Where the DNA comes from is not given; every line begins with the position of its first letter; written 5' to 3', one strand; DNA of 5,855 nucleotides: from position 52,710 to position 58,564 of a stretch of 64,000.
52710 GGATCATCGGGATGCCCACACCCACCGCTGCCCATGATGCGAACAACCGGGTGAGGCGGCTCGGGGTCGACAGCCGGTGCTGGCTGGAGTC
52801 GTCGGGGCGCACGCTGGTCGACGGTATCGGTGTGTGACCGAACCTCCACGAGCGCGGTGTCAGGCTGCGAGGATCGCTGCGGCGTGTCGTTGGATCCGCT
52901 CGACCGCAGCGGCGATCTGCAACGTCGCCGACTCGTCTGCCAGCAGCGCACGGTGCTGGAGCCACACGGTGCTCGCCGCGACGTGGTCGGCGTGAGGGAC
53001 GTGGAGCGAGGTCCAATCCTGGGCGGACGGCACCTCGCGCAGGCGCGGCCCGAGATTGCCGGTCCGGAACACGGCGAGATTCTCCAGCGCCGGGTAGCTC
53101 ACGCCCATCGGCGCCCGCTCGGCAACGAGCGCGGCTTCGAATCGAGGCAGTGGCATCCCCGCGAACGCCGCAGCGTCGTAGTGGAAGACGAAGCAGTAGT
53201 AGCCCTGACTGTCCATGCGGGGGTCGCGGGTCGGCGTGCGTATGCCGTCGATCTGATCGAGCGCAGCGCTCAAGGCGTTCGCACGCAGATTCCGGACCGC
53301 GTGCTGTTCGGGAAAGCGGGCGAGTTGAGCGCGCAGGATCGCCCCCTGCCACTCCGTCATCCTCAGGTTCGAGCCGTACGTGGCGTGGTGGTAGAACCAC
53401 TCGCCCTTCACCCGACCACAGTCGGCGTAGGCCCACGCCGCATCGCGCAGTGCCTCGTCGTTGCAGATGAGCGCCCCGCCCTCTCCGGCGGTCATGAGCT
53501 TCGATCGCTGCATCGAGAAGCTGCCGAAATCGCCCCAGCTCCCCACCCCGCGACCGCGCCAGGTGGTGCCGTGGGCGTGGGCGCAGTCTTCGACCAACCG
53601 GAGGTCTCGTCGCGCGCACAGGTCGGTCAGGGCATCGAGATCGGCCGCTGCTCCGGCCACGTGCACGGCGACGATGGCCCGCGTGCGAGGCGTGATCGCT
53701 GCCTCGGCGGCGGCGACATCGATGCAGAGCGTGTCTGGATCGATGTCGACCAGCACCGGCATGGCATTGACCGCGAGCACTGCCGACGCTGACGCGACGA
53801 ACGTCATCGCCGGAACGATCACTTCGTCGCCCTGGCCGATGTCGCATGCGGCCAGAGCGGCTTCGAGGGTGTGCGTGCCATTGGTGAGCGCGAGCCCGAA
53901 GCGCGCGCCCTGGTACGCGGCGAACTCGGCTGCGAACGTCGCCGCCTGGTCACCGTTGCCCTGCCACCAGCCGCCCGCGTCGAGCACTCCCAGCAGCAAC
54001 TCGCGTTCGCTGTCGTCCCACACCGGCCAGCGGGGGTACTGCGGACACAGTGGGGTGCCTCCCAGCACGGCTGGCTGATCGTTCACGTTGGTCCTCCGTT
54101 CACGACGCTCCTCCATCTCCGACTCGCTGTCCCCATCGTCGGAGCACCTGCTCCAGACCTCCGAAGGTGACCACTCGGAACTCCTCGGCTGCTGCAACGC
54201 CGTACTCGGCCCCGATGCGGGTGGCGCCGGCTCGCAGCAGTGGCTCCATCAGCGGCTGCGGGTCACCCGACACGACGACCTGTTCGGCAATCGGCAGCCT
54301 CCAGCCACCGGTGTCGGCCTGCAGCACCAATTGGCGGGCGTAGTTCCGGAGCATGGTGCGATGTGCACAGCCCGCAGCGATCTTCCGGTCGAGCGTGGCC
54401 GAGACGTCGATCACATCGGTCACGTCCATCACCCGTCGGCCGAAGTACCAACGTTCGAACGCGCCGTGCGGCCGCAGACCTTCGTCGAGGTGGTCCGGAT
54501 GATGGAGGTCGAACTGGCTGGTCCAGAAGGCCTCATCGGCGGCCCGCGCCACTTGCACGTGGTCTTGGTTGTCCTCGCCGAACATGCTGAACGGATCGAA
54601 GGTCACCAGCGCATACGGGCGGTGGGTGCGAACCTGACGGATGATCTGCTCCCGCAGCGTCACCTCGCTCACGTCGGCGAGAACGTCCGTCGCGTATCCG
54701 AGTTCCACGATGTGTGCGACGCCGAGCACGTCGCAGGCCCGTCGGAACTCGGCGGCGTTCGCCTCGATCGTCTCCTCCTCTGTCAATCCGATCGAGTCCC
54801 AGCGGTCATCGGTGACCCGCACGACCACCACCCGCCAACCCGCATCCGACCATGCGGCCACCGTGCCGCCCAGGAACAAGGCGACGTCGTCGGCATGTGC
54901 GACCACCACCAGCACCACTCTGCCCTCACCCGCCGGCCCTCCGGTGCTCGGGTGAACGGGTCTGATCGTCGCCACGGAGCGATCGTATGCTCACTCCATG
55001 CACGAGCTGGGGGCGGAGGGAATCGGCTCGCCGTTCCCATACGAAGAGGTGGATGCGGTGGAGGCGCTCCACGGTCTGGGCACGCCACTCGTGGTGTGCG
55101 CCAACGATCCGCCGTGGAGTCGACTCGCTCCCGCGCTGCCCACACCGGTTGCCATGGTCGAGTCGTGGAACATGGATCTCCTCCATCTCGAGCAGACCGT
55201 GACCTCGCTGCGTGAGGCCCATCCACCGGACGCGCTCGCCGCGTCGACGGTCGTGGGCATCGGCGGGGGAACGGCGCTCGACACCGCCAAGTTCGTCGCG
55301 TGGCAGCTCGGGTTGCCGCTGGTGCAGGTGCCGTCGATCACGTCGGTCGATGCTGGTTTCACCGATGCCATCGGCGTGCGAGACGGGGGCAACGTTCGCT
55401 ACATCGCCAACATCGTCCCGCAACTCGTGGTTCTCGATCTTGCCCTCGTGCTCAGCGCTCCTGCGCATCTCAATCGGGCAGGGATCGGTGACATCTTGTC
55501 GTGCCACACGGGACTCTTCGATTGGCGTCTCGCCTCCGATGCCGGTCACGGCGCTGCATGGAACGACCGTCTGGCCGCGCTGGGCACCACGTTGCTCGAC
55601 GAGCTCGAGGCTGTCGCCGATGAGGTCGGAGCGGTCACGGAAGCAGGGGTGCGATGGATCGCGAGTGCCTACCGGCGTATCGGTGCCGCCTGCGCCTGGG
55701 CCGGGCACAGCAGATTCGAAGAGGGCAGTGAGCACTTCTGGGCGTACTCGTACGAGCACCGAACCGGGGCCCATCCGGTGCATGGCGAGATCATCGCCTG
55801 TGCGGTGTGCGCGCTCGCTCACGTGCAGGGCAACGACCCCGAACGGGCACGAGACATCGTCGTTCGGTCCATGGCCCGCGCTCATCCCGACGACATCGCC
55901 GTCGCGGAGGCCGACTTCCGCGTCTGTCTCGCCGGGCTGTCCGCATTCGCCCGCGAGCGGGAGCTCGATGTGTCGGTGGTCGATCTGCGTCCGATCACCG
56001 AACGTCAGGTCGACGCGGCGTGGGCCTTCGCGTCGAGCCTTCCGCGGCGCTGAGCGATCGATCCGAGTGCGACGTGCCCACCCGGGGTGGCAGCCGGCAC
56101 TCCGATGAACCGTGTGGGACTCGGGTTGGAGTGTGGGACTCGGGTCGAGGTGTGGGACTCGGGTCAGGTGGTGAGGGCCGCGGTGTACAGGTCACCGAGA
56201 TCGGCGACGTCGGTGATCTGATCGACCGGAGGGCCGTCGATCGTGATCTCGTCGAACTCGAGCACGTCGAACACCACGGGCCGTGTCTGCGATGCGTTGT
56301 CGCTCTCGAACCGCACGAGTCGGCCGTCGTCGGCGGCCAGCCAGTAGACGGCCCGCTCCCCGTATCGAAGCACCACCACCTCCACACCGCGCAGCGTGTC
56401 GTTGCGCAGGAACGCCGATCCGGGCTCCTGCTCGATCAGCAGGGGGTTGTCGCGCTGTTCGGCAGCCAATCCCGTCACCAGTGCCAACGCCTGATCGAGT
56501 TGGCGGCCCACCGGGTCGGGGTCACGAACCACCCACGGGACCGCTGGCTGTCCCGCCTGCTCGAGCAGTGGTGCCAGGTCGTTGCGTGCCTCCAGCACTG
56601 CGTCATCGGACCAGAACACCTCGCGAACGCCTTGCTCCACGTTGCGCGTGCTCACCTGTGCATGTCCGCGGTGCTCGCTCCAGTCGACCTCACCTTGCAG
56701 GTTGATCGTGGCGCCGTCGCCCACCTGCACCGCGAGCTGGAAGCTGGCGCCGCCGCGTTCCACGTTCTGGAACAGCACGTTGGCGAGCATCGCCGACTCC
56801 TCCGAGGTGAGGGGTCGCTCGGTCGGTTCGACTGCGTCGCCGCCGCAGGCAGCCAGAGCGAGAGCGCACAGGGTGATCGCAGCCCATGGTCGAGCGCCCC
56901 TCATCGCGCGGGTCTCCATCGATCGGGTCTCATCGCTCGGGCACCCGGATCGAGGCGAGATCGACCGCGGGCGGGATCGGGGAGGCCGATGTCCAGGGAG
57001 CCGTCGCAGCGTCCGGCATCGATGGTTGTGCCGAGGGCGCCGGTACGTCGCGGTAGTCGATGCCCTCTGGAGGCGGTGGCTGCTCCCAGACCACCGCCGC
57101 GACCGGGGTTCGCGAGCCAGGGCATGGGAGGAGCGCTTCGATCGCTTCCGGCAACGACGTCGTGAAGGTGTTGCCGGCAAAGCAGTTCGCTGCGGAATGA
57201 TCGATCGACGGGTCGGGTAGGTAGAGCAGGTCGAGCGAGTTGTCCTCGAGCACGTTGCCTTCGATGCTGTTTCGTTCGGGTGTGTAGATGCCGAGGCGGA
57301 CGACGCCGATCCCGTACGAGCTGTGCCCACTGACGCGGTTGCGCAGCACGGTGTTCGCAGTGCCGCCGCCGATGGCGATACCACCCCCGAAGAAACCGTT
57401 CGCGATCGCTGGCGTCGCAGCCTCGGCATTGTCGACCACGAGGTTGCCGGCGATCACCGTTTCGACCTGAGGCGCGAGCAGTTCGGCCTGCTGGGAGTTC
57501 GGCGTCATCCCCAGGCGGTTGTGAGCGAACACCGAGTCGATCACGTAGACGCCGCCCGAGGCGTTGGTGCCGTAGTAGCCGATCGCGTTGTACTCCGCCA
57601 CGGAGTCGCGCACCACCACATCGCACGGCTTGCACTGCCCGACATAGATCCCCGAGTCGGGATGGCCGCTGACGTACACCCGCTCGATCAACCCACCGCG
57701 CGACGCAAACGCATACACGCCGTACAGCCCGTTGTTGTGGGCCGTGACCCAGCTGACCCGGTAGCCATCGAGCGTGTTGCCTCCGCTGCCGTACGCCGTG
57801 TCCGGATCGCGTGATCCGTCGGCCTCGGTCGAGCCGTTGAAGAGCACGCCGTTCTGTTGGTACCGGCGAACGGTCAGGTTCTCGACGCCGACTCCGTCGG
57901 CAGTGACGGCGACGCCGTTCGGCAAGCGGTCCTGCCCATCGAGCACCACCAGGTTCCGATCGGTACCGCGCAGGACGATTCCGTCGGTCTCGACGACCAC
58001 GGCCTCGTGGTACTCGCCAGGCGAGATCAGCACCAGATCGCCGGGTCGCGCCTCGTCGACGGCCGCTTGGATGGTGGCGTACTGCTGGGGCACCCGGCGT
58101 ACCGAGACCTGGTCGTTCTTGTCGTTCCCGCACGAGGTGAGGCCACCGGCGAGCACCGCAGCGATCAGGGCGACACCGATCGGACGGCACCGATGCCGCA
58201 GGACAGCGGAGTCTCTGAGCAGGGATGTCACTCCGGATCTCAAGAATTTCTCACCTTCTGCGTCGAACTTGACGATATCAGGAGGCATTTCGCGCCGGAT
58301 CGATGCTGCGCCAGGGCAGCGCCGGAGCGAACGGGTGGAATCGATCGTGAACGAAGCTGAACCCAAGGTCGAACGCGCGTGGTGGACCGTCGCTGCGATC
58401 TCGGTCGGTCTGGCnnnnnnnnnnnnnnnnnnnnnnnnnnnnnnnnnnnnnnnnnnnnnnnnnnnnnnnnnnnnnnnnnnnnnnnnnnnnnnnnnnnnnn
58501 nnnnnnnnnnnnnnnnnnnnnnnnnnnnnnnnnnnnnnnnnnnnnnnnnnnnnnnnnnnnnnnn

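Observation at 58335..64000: Unlisted >5.6-kb open frame fuses a BcsA-like GT2/PilZ membrane protein to a giant SdrD-B-repeat surface protein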

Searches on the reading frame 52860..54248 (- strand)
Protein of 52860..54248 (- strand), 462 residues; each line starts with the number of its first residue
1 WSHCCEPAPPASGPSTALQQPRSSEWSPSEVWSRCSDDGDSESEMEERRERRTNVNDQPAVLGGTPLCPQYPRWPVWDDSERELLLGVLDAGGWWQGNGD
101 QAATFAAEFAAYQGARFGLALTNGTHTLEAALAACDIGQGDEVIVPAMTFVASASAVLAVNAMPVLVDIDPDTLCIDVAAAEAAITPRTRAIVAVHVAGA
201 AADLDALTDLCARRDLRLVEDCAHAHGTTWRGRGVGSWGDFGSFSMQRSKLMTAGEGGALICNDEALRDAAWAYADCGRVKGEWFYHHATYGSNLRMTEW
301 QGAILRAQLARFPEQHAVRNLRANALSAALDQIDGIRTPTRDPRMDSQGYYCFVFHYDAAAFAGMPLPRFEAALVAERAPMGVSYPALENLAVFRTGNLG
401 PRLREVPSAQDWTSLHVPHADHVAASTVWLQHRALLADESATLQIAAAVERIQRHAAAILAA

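Call 20: search_protein_families(library=pfam, proteins=[window:52860-54248:-], max_evalue=0.001)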
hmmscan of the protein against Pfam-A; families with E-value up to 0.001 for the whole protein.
window:52860-54248:- (462 aa): 2 families
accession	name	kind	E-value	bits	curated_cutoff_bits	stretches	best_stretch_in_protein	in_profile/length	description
PF01041.23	DegT_DnrJ_EryC1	-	2.1e-90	304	19.8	1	90-414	15-336/360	DegT/DnrJ/EryC1/StrS aminotransferase family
PF00155.27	Aminotran_1_2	-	1.4e-05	24.9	19.7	1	118-228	68-192/361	Aminotransferase class I and II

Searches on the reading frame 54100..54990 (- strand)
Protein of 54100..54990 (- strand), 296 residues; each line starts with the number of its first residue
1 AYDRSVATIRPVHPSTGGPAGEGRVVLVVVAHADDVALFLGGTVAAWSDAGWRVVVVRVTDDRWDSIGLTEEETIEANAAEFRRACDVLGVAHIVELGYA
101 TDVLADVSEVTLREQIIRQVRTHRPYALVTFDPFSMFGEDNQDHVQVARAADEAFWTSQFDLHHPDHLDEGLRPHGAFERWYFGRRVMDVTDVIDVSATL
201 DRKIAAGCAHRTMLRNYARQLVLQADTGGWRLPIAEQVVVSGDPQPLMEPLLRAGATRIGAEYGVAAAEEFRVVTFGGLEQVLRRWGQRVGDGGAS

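Call 20: search_protein_families(library=pfam, proteins=[window:54100-54990:-], max_evalue=0.001)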
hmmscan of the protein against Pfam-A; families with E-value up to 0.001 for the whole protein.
window:54100-54990:- (296 aa): 1 family
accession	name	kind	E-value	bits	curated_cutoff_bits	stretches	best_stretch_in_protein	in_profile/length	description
PF02585.22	PIG-L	-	2.3e-20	73.8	28.2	1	27-154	1-128/129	GlcNAc-PI de-N-acetylase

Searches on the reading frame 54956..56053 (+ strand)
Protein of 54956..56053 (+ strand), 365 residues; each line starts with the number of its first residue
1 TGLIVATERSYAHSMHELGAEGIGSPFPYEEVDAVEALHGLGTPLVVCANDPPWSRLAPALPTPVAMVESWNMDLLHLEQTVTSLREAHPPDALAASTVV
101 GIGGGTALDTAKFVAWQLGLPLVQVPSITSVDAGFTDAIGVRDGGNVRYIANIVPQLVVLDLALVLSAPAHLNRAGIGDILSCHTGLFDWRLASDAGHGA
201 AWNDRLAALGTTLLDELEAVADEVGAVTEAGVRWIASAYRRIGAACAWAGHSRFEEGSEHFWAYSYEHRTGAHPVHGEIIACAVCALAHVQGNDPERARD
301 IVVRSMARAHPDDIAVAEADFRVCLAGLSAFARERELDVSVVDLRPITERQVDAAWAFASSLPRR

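Call 20: search_protein_families(library=pfam, proteins=[window:54956-56053:+], max_evalue=0.001)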
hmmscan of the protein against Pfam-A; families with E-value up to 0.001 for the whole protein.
window:54956-56053:+ (365 aa): 3 families
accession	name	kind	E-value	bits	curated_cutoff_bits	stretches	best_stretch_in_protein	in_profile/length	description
PF13685.12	Fe-ADH_2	-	2.7e-12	47.4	28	1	92-169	68-149/149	Iron-containing alcohol dehydrogenase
PF00465.25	Fe-ADH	-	2.8e-08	34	31.3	1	95-161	80-167/168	Iron-containing alcohol dehydrogenase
PF01761.26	DHQ_synthase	-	5e-05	23.4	24.2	1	96-163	31-103/115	3-dehydroquinate synthase N-terminal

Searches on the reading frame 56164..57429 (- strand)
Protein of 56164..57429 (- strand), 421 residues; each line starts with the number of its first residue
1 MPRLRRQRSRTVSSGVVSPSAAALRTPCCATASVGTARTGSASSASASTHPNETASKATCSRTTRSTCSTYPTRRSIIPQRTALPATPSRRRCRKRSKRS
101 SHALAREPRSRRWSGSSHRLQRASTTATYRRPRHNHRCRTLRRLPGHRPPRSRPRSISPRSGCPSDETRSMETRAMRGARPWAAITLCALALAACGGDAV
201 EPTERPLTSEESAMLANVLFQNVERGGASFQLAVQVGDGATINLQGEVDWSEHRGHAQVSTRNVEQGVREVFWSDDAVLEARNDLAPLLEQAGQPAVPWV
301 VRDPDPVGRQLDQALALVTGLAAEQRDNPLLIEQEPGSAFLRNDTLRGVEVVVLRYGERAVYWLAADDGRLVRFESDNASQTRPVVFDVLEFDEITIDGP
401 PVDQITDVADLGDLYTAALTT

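Call 20: search_protein_families(library=pfam, proteins=[window:56164-57429:-], max_evalue=0.001)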
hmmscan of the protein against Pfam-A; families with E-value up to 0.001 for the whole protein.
window:56164-57429:- (421 aa): 0 families

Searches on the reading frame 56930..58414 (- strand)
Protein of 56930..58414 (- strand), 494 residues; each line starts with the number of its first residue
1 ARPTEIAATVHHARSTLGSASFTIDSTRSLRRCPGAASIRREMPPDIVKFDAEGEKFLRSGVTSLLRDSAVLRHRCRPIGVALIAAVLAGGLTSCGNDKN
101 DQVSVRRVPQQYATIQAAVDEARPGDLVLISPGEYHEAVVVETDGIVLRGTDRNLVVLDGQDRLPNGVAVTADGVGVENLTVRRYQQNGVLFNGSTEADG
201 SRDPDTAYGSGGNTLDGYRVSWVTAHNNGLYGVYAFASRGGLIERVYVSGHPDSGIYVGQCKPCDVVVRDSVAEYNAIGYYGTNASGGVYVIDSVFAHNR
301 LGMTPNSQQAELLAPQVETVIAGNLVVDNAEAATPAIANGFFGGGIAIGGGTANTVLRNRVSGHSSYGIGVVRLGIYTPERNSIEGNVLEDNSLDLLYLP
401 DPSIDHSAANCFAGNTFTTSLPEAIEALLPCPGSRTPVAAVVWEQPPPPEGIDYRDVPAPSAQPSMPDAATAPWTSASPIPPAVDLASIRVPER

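Call 20: search_protein_families(library=pfam, proteins=[window:56930-58414:-], max_evalue=0.001)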
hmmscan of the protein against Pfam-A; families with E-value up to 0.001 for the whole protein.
window:56930-58414:- (494 aa): 2 families
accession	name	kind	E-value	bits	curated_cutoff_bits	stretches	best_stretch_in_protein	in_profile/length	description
PF13229.12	Beta_helix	-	1.3e-11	44.8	25.9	2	167-300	2-138/158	Right handed beta helix region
PF05048.19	NosD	-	1.7e-07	31.3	23.6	0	318-417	92-169/212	Periplasmic copper-binding protein (NosD)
